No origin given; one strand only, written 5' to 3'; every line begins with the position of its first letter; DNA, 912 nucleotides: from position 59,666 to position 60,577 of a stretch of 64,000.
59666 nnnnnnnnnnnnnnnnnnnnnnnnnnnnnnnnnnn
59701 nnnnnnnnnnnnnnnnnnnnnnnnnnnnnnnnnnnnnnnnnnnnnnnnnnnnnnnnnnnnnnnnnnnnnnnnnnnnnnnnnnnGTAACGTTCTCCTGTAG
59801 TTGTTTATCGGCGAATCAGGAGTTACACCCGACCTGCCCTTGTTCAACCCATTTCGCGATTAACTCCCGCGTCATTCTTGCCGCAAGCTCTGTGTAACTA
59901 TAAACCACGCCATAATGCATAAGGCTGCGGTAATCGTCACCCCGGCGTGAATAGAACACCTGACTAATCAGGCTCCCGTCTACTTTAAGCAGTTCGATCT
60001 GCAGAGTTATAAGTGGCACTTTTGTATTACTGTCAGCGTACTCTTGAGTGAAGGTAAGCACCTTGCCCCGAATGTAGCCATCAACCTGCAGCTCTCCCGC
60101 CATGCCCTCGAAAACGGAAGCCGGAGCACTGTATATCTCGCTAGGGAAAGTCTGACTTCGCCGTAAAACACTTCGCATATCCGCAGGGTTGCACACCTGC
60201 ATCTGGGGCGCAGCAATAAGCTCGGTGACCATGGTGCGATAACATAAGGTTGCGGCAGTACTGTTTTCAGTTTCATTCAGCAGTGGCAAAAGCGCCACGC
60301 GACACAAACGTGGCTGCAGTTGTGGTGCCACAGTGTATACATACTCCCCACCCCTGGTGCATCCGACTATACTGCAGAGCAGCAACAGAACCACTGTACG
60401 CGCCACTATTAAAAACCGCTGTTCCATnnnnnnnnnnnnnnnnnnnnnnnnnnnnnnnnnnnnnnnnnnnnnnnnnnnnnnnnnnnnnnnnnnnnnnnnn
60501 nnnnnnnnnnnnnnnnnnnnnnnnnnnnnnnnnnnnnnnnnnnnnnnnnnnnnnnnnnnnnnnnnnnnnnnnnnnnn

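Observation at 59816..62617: Three paralogous CsgG/LpoB-fold proteins sharing a post-signal (V/I)A(V/L)LP motif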

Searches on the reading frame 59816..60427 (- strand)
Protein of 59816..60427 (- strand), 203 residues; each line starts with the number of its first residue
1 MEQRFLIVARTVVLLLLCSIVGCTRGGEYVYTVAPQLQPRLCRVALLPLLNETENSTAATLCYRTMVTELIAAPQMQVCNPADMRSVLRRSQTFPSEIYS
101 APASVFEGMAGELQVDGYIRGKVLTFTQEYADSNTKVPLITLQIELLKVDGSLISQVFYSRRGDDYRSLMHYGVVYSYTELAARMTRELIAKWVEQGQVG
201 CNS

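Call 3: search_protein_families(library=pfam, proteins=[window:59816-60427:-], max_evalue=1)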
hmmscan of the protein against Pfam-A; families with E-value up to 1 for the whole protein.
window:59816-60427:- (203 aa): 0 families

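Call 4: search_protein_families(library=ncbifam, proteins=[window:59816-60427:-], max_evalue=1)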
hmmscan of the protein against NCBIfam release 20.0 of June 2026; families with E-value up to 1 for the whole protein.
window:59816-60427:- (203 aa): 1 family
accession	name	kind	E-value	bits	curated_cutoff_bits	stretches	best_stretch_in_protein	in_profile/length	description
TIGR02682.1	cas_csx11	equivalog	0.16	10.1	248.95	1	127-168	433-474/1007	CRISPR-associated protein Csx11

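Call 22: find_homologous_proteins(query=window:59816-60427:-)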
Query window:59816-60427:- (203 aa): 13 proteins with E <= 0.001 among 294 candidates.
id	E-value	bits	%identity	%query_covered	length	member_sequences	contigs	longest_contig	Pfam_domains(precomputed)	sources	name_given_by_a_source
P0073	1.4e-128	444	100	100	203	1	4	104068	-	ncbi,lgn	-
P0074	1.0e-109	382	84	100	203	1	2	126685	-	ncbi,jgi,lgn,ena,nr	ncbi:MAG: hypothetical protein RBR43_00940 [Desulfuromonadaceae bacterium]|nr:hypothetical protein [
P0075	3.1e-105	368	82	100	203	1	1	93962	-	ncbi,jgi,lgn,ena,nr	ncbi:MAG: hypothetical protein RBR06_01610 [Desulfuromonadaceae bacterium]|nr:hypothetical protein [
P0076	1.8e-101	356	79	100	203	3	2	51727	-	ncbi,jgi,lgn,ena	-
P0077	2.2e-70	254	58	98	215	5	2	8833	-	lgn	-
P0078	2.1e-67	245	56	100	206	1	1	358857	-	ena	-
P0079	7.2e-65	236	58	90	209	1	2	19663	-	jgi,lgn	jgi:hypothetical protein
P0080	7.6e-64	233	57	90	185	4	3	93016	-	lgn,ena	-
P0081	1.0e-63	232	58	90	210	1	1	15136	-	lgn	-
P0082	5.6e-63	230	59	89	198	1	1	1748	-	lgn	-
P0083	1.7e-62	229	55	98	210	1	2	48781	-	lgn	-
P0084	1.3e-60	222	55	90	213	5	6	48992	-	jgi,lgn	-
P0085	6.5e-59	217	52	99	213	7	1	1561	-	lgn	-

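Call 30: find_encoding_contigs(protein=P0073, flank=10000, max_places=3)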
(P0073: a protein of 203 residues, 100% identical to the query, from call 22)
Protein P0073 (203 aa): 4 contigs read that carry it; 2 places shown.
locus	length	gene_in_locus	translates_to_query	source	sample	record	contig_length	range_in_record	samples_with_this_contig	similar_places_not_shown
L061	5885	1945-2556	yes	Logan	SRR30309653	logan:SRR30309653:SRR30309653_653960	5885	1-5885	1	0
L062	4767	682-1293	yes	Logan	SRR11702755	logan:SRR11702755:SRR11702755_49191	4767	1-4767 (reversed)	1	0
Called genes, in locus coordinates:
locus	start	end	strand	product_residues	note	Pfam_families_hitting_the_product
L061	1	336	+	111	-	?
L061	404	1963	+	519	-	-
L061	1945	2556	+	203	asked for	-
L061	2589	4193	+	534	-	PF13145:Rotamase_2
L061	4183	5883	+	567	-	?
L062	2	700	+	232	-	?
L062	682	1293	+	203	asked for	-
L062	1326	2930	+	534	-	PF13145:Rotamase_2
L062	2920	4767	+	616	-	?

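Call 46: predict_structure(alignment_id=A2)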
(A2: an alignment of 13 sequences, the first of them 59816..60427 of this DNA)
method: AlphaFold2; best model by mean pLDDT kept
length: 203 residues; sequences in the alignment: 13
mean_pLDDT: 48.9   pTM: 0.42
mean pLDDT of the five models: 48.9, 48.2, 43.2, 42.6, 40.4
residues with pLDDT >= 90: 0; 70-90: 25; 50-70: 66; < 50: 112
segments of 3 or more residues with pLDDT < 50: 21-52, 70-106, 108-115, 169-195, 197-203
pLDDT, mean of each block of 10 residues (from residue 1): 66 64 30 27 38 59 58 31 29 29 45 51 73 80 66 61 59 33 42 42 33
secondary structure, 60 per line:
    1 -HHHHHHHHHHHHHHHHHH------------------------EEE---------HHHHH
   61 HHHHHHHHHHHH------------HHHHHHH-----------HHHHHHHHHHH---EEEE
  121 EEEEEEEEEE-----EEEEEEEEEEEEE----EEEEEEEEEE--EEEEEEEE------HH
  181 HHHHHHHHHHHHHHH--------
elements in order: H2-19 E44-46 H56-72 H85-91 H103-113 E117-130 E136-148 E153-162 E165-172 H179-195

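Call 50: search_solved_structures(query=A2, max_evalue=10)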
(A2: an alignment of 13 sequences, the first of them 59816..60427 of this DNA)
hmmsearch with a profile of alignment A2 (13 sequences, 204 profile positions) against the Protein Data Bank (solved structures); distinct sequences matched with E-value up to 10: 0.

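Call 62: fold_search(model_id=the predicted structure, library=pdb)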
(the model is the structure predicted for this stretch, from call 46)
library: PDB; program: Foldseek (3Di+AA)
matches with E <= 10: 1204; with E <= 0.001: 3
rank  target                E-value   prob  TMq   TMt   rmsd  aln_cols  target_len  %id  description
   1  3w1e                  3.0e-04  1.00  0.29  0.18  15.2       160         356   12  Structure of FlgT, a flagellar basal body component protein (released 2013-04-03)
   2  8z5n_0                4.5e-04  0.99  0.26  0.17  14.9       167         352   16  Cryo-EM structure of the LPHT ring (released 2025-10-22)
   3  4hrv_B                7.2e-04  1.00  0.31  0.41  14.8       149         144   11  Crystal Structure of Lipoprotein GNA1162 from Neisseria meningitidis (released 2013-04-24)
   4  5t11_I                1.5e-03  1.00  0.34  0.49  10.3       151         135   16  PelC L103M dodecamer from Paraburkholderia phytofirmans, space group C2 (released 2017-03-15)
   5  5t11_G                2.3e-03  1.00  0.30  0.43  11.6       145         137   14  PelC L103M dodecamer from Paraburkholderia phytofirmans, space group C2 (released 2017-03-15)
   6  5t0z_A                2.3e-03  1.00  0.34  0.41  14.7       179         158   14  PelC from Geobacter metallireducens (released 2017-03-15)
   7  4hrv_A                2.3e-03  0.97  0.28  0.38  17.1       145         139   10  Crystal Structure of Lipoprotein GNA1162 from Neisseria meningitidis (released 2013-04-24)
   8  5t0z_B                2.5e-03  1.00  0.35  0.43  14.1       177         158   15  PelC from Geobacter metallireducens (released 2017-03-15)
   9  5t10_B                2.8e-03  1.00  0.35  0.48  10.1       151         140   16  PelC dodecamer from Paraburkholderia phytofirmans, space group P6 (released 2017-03-15)
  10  5t11_H                2.8e-03  1.00  0.33  0.46  11.9       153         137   14  PelC L103M dodecamer from Paraburkholderia phytofirmans, space group C2 (released 2017-03-15)
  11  5t11_C                3.0e-03  1.00  0.33  0.47  10.3       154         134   16  PelC L103M dodecamer from Paraburkholderia phytofirmans, space group C2 (released 2017-03-15)
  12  9h80_A                3.8e-03  1.00  0.35  0.44  14.9       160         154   14  Structure of the outer membrane exopolysaccharide transporter PelBC (released 2025-06-11)
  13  5t11_E                4.0e-03  1.00  0.35  0.48  10.2       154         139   16  PelC L103M dodecamer from Paraburkholderia phytofirmans, space group C2 (released 2017-03-15)
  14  4uv2_P                4.7e-03  0.69  0.19  0.18  18.6       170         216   10  Structure of the curli transport lipoprotein CsgG in a non-lipidated, pre-pore conformation (released 2014-09-24)
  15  2iqi_A                6.4e-03  0.99  0.22  0.25  13.3        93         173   17  Crystal structure of protein XCC0632 from Xanthomonas campestris, Pfam DUF330 (released 2006-11-07)
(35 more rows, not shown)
